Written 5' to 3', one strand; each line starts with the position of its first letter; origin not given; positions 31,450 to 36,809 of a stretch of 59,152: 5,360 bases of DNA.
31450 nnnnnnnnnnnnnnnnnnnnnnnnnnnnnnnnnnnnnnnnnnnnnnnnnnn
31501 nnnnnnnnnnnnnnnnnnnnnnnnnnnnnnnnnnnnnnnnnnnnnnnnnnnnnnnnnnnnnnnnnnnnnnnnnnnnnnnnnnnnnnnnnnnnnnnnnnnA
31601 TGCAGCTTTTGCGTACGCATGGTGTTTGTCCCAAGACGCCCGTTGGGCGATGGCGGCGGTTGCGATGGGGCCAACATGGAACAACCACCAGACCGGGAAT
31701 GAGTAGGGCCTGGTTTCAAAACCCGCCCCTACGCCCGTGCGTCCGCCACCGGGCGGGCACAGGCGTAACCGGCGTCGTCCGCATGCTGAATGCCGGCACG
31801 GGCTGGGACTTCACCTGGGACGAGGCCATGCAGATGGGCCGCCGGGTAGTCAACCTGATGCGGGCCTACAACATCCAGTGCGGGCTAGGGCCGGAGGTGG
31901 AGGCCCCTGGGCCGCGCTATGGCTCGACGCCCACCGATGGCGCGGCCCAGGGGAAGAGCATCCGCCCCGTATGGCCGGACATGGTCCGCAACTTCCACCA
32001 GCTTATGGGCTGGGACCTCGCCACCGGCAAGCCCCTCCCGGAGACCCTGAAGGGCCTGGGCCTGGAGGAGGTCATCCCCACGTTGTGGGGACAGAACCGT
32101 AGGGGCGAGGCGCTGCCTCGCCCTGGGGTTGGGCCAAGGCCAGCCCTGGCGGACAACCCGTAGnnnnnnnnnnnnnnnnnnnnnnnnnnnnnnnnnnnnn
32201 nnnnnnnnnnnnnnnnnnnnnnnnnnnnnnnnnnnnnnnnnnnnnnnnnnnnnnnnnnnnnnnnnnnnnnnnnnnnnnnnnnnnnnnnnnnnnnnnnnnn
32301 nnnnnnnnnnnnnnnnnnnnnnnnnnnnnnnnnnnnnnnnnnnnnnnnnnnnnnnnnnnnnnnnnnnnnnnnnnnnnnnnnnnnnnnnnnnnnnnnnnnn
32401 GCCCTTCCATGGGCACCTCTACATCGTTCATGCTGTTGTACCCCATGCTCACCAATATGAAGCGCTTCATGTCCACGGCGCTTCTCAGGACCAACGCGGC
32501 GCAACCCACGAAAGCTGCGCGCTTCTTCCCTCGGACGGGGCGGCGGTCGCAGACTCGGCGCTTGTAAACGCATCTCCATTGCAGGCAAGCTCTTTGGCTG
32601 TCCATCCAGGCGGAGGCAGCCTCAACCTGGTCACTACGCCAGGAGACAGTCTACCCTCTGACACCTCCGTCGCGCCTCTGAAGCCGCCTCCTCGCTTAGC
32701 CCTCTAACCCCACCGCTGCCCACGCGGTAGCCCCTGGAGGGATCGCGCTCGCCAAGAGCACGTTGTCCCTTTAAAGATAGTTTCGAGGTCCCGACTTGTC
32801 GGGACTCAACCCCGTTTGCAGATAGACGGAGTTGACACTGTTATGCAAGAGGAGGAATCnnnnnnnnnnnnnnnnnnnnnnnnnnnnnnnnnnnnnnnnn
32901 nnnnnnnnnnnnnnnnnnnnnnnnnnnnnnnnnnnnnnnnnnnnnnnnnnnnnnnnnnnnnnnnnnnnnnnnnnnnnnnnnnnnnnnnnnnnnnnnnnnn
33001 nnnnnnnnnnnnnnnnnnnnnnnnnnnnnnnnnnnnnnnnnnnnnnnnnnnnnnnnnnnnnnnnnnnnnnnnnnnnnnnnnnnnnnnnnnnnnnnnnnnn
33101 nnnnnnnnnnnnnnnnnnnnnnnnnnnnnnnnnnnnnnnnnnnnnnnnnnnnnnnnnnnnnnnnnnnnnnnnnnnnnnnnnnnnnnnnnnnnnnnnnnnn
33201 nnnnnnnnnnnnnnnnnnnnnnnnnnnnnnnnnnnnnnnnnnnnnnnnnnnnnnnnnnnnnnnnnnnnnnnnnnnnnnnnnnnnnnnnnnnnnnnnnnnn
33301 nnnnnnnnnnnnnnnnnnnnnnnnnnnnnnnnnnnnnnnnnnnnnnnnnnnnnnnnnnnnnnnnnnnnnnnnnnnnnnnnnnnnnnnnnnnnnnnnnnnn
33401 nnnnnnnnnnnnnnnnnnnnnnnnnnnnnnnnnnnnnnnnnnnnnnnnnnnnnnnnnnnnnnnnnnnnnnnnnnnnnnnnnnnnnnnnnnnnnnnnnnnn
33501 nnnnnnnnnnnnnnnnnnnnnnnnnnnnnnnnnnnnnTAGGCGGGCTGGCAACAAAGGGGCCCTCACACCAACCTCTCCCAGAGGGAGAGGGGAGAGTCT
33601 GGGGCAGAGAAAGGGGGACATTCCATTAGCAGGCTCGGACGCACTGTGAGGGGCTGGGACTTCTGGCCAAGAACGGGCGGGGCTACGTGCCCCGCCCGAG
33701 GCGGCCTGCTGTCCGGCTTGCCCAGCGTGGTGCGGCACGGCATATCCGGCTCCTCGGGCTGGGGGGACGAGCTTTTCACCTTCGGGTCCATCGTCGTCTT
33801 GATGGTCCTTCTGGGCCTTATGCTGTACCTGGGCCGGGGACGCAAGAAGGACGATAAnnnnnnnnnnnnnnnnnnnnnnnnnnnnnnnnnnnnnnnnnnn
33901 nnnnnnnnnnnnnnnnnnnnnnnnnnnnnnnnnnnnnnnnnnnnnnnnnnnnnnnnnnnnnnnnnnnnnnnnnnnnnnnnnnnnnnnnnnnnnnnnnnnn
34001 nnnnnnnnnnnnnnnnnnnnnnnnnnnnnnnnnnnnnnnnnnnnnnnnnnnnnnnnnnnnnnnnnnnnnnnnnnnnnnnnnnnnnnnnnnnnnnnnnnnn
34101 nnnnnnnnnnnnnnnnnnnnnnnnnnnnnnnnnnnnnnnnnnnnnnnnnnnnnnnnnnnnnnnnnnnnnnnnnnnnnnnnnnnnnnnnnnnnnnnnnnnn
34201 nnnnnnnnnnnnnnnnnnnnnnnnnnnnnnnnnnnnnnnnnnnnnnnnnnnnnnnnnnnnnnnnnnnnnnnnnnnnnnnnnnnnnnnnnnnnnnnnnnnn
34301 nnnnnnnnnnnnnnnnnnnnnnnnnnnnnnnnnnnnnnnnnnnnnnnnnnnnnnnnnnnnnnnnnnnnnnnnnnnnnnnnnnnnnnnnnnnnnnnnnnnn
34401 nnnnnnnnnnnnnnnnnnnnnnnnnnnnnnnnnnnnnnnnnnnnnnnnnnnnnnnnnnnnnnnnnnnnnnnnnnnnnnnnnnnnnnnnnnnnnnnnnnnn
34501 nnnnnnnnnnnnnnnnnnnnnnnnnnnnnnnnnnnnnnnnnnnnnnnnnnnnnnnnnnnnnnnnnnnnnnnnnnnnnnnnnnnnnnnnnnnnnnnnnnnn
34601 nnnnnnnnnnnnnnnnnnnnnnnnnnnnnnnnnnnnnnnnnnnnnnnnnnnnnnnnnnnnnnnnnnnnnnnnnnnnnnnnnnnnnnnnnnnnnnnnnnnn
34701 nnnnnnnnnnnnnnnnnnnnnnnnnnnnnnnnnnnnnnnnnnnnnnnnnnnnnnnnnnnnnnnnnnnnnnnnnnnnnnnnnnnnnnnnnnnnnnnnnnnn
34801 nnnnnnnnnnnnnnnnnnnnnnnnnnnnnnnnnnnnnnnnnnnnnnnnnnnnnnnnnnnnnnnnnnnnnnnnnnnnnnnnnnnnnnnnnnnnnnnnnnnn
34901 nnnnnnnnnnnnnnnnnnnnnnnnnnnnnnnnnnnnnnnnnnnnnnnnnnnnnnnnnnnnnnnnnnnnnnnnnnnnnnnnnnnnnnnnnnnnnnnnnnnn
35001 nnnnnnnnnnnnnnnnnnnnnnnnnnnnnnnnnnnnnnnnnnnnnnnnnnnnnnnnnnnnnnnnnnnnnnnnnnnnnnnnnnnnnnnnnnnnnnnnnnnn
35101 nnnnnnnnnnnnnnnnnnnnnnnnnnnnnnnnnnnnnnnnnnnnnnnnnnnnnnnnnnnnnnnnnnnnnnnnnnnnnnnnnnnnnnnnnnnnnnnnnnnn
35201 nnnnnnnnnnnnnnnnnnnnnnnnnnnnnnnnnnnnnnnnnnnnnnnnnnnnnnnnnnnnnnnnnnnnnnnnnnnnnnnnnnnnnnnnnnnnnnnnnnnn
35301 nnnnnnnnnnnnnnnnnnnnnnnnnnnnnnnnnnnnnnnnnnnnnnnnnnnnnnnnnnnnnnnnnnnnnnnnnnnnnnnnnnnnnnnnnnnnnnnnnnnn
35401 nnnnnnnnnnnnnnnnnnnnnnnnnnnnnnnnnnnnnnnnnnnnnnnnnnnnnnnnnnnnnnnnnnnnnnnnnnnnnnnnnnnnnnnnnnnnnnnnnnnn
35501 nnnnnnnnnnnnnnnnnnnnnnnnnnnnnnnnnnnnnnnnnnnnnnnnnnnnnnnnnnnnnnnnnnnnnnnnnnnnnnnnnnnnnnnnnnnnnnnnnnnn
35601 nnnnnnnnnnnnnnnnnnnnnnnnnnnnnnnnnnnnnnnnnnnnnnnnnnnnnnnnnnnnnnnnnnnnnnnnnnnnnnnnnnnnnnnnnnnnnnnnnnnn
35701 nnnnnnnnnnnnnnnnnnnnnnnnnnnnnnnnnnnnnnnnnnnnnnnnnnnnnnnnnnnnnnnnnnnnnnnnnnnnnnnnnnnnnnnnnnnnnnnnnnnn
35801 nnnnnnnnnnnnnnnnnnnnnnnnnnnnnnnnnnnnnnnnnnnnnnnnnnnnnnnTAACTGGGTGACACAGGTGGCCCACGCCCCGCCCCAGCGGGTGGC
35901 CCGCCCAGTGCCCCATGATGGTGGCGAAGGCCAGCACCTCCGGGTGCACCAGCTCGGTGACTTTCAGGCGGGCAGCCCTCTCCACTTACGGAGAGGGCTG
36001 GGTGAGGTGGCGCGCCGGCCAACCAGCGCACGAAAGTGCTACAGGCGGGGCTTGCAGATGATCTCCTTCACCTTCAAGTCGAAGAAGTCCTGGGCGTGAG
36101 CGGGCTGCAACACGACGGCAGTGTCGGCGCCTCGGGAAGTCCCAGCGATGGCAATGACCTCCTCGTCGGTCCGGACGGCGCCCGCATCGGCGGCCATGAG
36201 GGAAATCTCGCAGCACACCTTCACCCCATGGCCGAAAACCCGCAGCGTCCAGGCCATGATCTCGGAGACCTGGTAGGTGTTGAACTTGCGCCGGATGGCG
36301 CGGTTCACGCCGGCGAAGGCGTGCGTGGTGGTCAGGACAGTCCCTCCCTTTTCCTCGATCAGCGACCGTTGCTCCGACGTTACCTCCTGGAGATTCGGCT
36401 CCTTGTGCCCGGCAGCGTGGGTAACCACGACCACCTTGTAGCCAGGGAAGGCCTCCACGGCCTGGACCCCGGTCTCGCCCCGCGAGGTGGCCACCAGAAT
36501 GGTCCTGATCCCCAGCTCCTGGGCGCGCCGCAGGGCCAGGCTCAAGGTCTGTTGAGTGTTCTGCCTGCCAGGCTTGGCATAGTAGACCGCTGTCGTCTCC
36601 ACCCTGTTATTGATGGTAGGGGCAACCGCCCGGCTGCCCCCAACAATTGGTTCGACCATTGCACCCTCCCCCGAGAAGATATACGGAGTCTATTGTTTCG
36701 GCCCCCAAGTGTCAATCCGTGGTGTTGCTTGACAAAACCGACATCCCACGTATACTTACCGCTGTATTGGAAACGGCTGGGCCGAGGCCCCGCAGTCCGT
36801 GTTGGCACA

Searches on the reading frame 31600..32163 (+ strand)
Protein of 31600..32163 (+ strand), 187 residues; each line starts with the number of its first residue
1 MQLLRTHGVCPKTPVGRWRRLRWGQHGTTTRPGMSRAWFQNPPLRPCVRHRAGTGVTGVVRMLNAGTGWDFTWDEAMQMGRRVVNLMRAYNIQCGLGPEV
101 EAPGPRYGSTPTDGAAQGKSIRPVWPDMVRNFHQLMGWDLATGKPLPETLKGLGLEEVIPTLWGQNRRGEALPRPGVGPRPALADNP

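Call 7: search_protein_families(library=pfam, proteins=[window:31600-32163:+])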
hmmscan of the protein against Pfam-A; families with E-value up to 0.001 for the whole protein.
window:31600-32163:+ (187 aa): 1 family
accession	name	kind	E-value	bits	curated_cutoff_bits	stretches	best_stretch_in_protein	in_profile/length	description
PF01314.23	AFOR_C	-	3.8e-21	76.1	27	1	55-155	287-385/385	Aldehyde ferredoxin oxidoreductase, domains 2 & 3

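Call 8: search_protein_families(library=ncbifam, proteins=[window:31600-32163:+])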
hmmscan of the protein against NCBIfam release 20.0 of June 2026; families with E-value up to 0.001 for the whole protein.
window:31600-32163:+ (187 aa): 0 families

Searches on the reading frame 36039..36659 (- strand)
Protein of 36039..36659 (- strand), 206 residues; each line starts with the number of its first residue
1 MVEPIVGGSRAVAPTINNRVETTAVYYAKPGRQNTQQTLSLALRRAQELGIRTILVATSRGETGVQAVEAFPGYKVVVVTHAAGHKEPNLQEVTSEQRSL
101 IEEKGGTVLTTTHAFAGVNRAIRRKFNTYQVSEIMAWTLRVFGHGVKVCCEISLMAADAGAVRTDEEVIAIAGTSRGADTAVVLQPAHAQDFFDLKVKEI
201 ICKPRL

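Call 17: search_protein_families(library=pfam, proteins=[window:36039-36659:-])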
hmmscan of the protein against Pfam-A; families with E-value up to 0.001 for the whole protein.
window:36039-36659:- (206 aa): 2 families
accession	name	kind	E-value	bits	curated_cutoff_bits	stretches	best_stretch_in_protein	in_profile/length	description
PF02887.21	PK_C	-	1.1e-10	42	28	1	38-183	3-113/114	Pyruvate kinase, alpha/beta domain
PF13480.13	Acetyltransf_6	-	0.0004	21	22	0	94-199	8-114/143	Acetyltransferase (GNAT) domain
